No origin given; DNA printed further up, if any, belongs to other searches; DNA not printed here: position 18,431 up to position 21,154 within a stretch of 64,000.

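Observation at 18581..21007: Stand-alone SIR2-like / GT4 glycosyltransferase fusion with an unassignable C-terminal tail: candidate new NAD-linked (possibly defence) effector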

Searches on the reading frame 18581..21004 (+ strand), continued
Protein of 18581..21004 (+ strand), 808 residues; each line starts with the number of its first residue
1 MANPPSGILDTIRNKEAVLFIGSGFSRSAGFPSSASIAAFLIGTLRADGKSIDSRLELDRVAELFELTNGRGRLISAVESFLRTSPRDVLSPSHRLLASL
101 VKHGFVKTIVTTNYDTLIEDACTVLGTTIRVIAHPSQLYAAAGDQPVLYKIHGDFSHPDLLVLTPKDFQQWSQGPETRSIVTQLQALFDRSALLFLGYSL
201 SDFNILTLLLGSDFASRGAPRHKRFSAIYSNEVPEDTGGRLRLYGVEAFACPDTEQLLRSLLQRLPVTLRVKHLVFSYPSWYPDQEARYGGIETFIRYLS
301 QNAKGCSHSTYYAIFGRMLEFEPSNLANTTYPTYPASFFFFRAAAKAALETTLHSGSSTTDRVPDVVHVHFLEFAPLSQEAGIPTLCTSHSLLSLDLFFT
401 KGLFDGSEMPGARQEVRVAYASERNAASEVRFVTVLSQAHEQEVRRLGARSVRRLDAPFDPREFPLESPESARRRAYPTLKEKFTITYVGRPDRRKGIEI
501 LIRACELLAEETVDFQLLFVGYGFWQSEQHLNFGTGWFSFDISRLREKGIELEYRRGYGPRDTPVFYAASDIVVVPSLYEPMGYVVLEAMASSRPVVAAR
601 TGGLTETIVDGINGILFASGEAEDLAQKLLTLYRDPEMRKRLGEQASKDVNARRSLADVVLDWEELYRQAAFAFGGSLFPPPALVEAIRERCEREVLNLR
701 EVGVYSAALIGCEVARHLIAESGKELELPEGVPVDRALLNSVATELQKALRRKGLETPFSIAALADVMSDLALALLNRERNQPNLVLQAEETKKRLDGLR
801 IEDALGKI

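Call 46: find_encoding_contigs(protein=P0025, flank=10000, max_places=2)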
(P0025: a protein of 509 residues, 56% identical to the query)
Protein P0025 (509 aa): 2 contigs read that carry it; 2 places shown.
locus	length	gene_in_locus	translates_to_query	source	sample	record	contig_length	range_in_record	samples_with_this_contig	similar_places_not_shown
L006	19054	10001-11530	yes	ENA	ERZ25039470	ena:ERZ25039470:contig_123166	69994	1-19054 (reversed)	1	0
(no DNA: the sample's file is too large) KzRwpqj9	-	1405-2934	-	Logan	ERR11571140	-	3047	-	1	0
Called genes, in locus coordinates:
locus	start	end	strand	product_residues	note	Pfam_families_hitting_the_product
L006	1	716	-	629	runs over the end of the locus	PF00476:DNA_pol_A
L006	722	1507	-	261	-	-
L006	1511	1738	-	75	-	-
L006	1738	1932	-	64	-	PF12728:HTH_17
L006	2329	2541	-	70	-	-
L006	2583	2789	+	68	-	-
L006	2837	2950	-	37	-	-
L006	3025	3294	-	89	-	-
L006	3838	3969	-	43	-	-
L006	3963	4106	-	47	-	-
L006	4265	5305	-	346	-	-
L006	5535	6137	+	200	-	PF01381:HTH_3 (faint), PF13413:HTH_25 (faint)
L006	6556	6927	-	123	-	-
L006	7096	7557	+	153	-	-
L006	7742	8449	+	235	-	PF00149:Metallophos, PF12850:Metallophos_2 (weak)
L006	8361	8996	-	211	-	-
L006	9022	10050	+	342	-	PF13289:SIR2_2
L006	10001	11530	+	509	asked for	PF13579:Glyco_trans_4_4 (weak), PF20706:GT4-conflict, PF00534:Glycos_transf_1, PF13692:Glyco_trans_1_4, PF13524:Glyco_trans_1_2 (weak)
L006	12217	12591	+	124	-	-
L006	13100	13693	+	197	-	PF00239:Resolvase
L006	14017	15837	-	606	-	-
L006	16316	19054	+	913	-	?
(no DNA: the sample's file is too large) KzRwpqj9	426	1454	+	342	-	PF13289:SIR2_2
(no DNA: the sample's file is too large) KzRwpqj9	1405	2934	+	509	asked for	PF13579:Glyco_trans_4_4 (weak), PF20706:GT4-conflict, PF00534:Glycos_transf_1, PF13692:Glyco_trans_1_4, PF13524:Glyco_trans_1_2 (weak)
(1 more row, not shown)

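Call 48: search_protein_families(library=padloc, proteins=[L001:6050-8134:-, L001:8713-9594:+, L001:869-6091:+, L001:12860-13480:+, L001:13786-14355:-, L004:17644-20283:-, L003:1570-5256:+, L006:14017-15837:-, L006:16316-19054:+], max_evalue=0.00001)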
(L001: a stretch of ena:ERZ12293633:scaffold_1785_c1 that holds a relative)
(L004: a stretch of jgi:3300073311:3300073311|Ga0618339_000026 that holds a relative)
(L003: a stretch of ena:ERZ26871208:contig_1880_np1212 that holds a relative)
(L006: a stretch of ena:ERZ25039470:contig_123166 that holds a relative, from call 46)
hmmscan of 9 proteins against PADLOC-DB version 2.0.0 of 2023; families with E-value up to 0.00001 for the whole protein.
L001:6050-8134:- (694 aa): 10 families
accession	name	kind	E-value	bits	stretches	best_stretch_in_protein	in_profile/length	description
PDLC05061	PDC-S65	-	2.9e-14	51.3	1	105-173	125-189/592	-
PDLC05060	PDC-S65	-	1.9e-10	38.3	1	104-147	32-75/503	-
PDLC00407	ThsA1|ThsA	-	1.2e-08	32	0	106-217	94-198/478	STALD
PDLC04167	Dsr1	-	1.4e-07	27.6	1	4-133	13-134/1248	-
PDLC04087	SIR2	-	4.3e-07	27.1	1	6-175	11-194/343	-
PDLC00409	ThsA1|ThsA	-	1.2e-06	26.1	0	105-218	94-200/242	STALD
PDLC04968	PDC-S25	-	1.5e-06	25.6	0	95-182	116-193/517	-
PDLC04082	SIR2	-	2.8e-06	24.5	0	118-148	127-157/345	-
PDLC02419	Aga_SIR2-PNTD1-PNTD2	-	5.9e-06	23.3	1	106-173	107-172/558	Class I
PDLC02183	Dsr1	-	9.3e-06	21.6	0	3-141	12-142/1275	-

L001:8713-9594:+ (293 aa): 5 families
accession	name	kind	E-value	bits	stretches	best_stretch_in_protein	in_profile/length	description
PDLC04990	PDC-S31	-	1.8e-30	104.6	1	10-253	6-241/259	-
PDLC04994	PDC-S31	-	8.5e-26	88.9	1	4-255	10-256/273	-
PDLC04991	PDC-S31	-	3.4e-16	57.5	1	110-260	63-192/208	-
PDLC04993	PDC-S31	-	2e-08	31.8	0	5-51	9-55/245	-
PDLC04992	PDC-S31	-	4.6e-07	27.8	1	110-209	55-162/220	-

L001:869-6091:+ (1740 aa): 0 families

L001:12860-13480:+ (206 aa): 28 families (the best 25 are shown)
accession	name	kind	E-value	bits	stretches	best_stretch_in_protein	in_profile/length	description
PDLC01136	RT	-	4.1e-19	67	1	26-137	159-249/263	RT (reverse transcriptase)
PDLC01607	RT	-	4.1e-16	57.6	1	34-160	76-160/161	"CAS-I,CAS-II,CAS-III,CAS-IV,CAS-V,CAS-VI; acquisition_associated"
PDLC03757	Drt2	-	1.9e-15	54.9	1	45-190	285-406/502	DRT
PDLC03779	RT_UG4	-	1.2e-14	52.1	1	26-180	146-277/307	DRT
PDLC02063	Cas1_IIIb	-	2.1e-13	47.7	1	27-134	164-262/617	-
PDLC03754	RT_UG17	-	8.6e-13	45.9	1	27-194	159-297/429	DRT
PDLC03768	Drt3a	-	1.3e-12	45.9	1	31-194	171-290/411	DRT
PDLC03774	RT_UG35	-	7.9e-11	38.9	1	49-142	509-595/938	DRT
PDLC02174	Drt3a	-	2.3e-10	38.3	1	47-198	156-286/403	-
PDLC02175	Drt3a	-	2.6e-10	38.1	1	48-191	156-293/417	-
PDLC02173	Drt2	-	6.8e-10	36.7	1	48-165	226-332/425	-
PDLC03688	HEase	-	1.5e-09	35.1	1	30-74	188-232/599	homing endonuclease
PDLC02940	RT_II-A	-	5.5e-09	33.2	1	53-131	321-395/477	-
PDLC03764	RT_UG26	-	7.3e-09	32.9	1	28-193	161-298/398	DRT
PDLC02942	RT_III-A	-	1.5e-08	32.1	1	51-133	177-253/341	-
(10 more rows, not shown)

L001:13786-14355:- (189 aa): 0 families

L004:17644-20283:- (879 aa): 0 families

L003:1570-5256:+ (1228 aa): 35 families (the best 25 are shown)
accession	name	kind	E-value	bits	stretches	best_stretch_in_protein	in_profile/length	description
PDLC04042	PD-T4-6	-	1.8e-84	281.8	1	52-324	6-279/292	-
PDLC04060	PD-T4-6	-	7.7e-78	260.5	1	57-322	10-274/486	-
PDLC04061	PD-T4-6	-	9.3e-78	260.9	1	57-317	18-283/510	-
PDLC04053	PD-T4-6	-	5.2e-75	250.8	1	54-323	8-277/311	-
PDLC04138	mad6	-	2e-74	249.7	1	57-321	53-317/659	mads_6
PDLC04043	PD-T4-6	-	4.8e-73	244.8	1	57-366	17-333/452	-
PDLC04054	PD-T4-6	-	1.1e-70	236.8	1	53-328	8-284/347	-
PDLC04047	PD-T4-6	-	3e-69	231.6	1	56-325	11-280/327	-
PDLC04057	PD-T4-6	-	9e-67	224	1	56-314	9-267/443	-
PDLC04052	PD-T4-6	-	2.3e-66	223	1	57-329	11-288/496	-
PDLC04039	PD-T4-6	-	2.5e-65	219.3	1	57-312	16-270/458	-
PDLC04040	PD-T4-6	-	1.1e-63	213.9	1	63-329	2-277/547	-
PDLC04048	PD-T4-6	-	1.8e-61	206.5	1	56-314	11-269/354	-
PDLC04064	PD-T4-6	-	1.6e-59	199.7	1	54-315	19-278/369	-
PDLC04041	PD-T4-6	-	2.2e-59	199.9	1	44-314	17-290/443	-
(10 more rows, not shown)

L006:14017-15837:- (606 aa): 0 families

L006:16316-19054:+ (913 aa): 2 families
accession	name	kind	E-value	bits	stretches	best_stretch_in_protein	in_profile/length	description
PDLC01169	TPR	-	1.1e-28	98.3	2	363-480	108-220/252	TPR repeats containing protein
PDLC01171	TPR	-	6.6e-18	63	0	365-439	180-249/504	TPR repeats containing protein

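Call 55: find_encoding_contigs(protein=window:18581-21004:+, flank=2000, max_places=3)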
Protein window:18581-21004:+ (808 aa): no gene with exactly this product is on record in the collection.

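Call 56: list_cluster_members(proteins=[P0005, P0006, P0009, P0002])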
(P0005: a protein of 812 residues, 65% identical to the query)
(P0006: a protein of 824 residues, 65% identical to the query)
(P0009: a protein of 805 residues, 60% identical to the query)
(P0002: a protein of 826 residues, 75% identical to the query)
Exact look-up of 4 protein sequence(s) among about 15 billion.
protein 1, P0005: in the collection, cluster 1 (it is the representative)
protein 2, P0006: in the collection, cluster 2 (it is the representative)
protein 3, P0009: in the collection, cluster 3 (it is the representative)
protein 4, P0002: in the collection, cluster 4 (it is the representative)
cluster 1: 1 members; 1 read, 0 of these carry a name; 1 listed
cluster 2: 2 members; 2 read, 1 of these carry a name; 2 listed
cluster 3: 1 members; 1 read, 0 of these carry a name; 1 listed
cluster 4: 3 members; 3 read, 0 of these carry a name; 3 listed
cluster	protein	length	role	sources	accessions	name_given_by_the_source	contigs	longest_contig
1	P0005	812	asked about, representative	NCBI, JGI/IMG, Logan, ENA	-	-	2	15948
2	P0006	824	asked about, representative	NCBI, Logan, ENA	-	-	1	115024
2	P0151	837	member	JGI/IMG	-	glycosyltransferase involved in cell wall biosynthesis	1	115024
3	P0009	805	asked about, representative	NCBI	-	-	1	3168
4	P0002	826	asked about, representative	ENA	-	-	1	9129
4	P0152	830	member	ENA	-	-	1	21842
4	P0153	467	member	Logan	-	-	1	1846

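Call 57: search_protein_families(library=padloc, proteins=[P0030, P0035, P0044, P0050, P0064, P0047], max_evalue=1e-8)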
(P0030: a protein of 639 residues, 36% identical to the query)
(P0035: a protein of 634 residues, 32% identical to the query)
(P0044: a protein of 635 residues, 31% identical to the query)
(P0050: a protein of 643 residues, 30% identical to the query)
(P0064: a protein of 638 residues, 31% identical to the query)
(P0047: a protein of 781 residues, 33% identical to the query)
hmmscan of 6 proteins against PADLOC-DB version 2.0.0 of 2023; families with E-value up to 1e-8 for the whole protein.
P0030 (639 aa): 6 families
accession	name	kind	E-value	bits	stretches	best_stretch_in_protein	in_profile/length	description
PDLC00407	ThsA1|ThsA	-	2.1e-30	103.8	1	6-230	12-232/478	STALD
PDLC00409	ThsA1|ThsA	-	7.6e-23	79.1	1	5-227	12-230/242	STALD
PDLC04968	PDC-S25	-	2.1e-21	74.5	1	104-212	141-247/517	-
PDLC04967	PDC-S25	-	2.1e-18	64.6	1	102-216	145-261/528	-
PDLC03856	LmuA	-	3.2e-15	54.2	1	102-223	114-233/433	-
PDLC02184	Dsr2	-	1.5e-12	44.4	1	5-171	14-187/1222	-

P0035 (634 aa): 4 families
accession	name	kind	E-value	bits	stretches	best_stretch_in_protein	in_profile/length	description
PDLC00407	ThsA1|ThsA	-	1.8e-30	104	1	6-233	12-236/478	STALD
PDLC00409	ThsA1|ThsA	-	9.4e-25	85.4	1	6-236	13-241/242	STALD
PDLC04967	PDC-S25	-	1.2e-14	52.2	1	103-202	148-248/528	-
PDLC04968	PDC-S25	-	2.9e-14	51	1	101-202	140-238/517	-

P0044 (635 aa): 7 families
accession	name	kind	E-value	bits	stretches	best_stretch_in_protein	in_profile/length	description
PDLC00407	ThsA1|ThsA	-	3.7e-32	109.6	1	8-237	13-240/478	STALD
PDLC00409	ThsA1|ThsA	-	3.1e-25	87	1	7-236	13-241/242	STALD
PDLC04968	PDC-S25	-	5e-19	66.7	1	90-211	126-247/517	-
PDLC03856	LmuA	-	1.3e-14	52.2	1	8-254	8-266/433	-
PDLC04967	PDC-S25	-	5.5e-14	50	1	99-211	143-257/528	-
PDLC02419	Aga_SIR2-PNTD1-PNTD2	-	2.2e-10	37.9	0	96-205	114-225/558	Class I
PDLC04167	Dsr1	-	9.3e-09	31.5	0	7-220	13-243/1248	-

P0050 (643 aa): 6 families
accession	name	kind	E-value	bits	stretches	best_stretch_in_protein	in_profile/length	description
PDLC00407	ThsA1|ThsA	-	8.9e-36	121.5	1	6-230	12-231/478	STALD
PDLC00409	ThsA1|ThsA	-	2.8e-27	93.6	1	7-226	14-228/242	STALD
PDLC04968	PDC-S25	-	7e-18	62.9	1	79-219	115-257/517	-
PDLC04967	PDC-S25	-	4.5e-16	56.9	1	101-215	144-259/528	-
PDLC02420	Aga_SIR2-PNTD1-PNTD2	-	1e-10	38.5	0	100-207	129-235/1010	Class I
PDLC02184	Dsr2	-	4.7e-09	32.8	0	72-166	87-182/1222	-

P0064 (638 aa): 10 families
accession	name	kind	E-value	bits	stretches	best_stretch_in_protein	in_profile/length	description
PDLC00407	ThsA1|ThsA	-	2.3e-33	113.6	1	6-237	12-228/478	STALD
PDLC03856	LmuA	-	1.2e-25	88.6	1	6-280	7-276/433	-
PDLC00409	ThsA1|ThsA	-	7.8e-25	85.7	1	6-235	13-227/242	STALD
PDLC04166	Dsr1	-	5.3e-20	68.8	1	4-261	13-267/1227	-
PDLC04968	PDC-S25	-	1.5e-14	51.9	1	111-222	142-246/517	-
PDLC02401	Aga_SIR2-PNTD1-PNTD2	-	1.7e-12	45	1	112-221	96-202/524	Class I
PDLC02419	Aga_SIR2-PNTD1-PNTD2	-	2.9e-12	44.1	1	113-226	124-234/558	Class I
PDLC02184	Dsr2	-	5.9e-12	42.5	1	65-212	73-216/1222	-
PDLC04167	Dsr1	-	7.3e-09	31.9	0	4-217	11-224/1248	-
PDLC04967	PDC-S25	-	7.6e-09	33.1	0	113-219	150-253/528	-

P0047 (781 aa): 7 families
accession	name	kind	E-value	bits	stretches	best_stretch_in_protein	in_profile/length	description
PDLC00407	ThsA1|ThsA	-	2.2e-34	116.9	1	538-756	9-231/478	STALD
PDLC00409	ThsA1|ThsA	-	9.6e-32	108.3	1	540-751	12-227/242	STALD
PDLC04968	PDC-S25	-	1.6e-17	61.8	1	625-730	136-237/517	-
PDLC04967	PDC-S25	-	2.7e-17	61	1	600-731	117-248/528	-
PDLC02184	Dsr2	-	1.4e-15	54.4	1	620-767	108-257/1222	-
PDLC05061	PDC-S65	-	6.2e-11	40.3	0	630-700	139-211/592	-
PDLC04167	Dsr1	-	1.1e-10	38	1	546-726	18-216/1248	-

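Call 69: find_encoding_contigs(protein=P0005, flank=10000, max_places=2)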
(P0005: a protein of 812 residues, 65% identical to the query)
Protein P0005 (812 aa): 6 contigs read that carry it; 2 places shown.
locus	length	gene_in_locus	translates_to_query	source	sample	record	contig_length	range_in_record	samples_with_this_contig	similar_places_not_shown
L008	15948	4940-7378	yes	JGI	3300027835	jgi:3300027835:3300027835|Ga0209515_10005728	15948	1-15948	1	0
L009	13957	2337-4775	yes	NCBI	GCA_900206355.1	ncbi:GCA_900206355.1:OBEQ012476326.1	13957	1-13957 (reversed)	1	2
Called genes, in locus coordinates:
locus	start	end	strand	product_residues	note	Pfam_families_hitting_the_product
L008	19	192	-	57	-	-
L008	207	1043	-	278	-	PF02086:MethyltransfD12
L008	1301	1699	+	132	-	-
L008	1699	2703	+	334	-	PF13565:HTH_32 (faint), PF00665:rve, PF13683:rve_3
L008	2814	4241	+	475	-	PF00805:Pentapeptide (faint), PF13576:Pentapeptide_3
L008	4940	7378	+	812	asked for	PF13289:SIR2_2, PF13439:Glyco_transf_4 (weak), PF13579:Glyco_trans_4_4 (weak), PF20706:GT4-conflict, PF00534:Glycos_transf_1, PF13524:Glyco_trans_1_2 (weak), PF13692:Glyco_trans_1_4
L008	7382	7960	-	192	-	PF12760:Zn_ribbon_IS1595, PF12762:DDE_Tnp_IS1595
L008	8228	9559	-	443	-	-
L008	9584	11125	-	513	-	PF00082:Peptidase_S8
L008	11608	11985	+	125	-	-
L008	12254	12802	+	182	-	PF00583:Acetyltransf_1 (weak)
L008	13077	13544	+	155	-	-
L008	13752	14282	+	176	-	-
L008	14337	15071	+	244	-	-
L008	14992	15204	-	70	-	-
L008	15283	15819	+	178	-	-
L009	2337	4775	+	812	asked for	PF13289:SIR2_2, PF13439:Glyco_transf_4 (weak), PF13579:Glyco_trans_4_4 (weak), PF20706:GT4-conflict, PF00534:Glycos_transf_1, PF13524:Glyco_trans_1_2 (weak), PF13692:Glyco_trans_1_4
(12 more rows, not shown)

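Call 70: find_encoding_contigs(protein=P0027, flank=10000, max_places=2)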
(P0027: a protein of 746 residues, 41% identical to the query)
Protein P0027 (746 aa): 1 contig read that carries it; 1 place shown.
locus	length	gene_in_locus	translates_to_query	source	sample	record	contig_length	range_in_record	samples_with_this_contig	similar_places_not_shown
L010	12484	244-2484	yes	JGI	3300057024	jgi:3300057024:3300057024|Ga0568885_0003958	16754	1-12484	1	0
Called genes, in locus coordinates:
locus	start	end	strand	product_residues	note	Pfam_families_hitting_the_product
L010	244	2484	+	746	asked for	PF02146:SIR2 (weak), PF13289:SIR2_2, PF13439:Glyco_transf_4, PF20706:GT4-conflict, PF00534:Glycos_transf_1, PF13692:Glyco_trans_1_4, PF13524:Glyco_trans_1_2 (weak)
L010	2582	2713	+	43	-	-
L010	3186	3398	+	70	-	-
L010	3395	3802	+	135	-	PF01850:PIN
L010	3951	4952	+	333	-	PF04754:Transposase_31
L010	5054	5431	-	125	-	PF18480:DUF5615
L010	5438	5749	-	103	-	PF04255:DUF433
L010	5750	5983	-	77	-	-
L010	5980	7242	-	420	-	PF03453:MoeA_N, PF00994:MoCF_biosynth, PF03454:MoeA_C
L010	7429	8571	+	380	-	-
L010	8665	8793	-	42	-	-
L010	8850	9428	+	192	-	-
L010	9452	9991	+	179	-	PF19742:DUF6231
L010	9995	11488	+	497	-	-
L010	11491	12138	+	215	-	PF00092:VWA, PF13519:VWA_2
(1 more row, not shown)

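Call 81: find_related_loci(query=A1, collection=viral_contigs, flank=10000)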
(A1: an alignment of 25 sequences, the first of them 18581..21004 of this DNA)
Query A1 (808 aa) in viral_contigs; peptide patterns used: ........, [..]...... (x = any residue, [..] = any of these).
27 stretches matched a pattern, but none encodes a relative of the query by tblastn (E <= 1e-3).
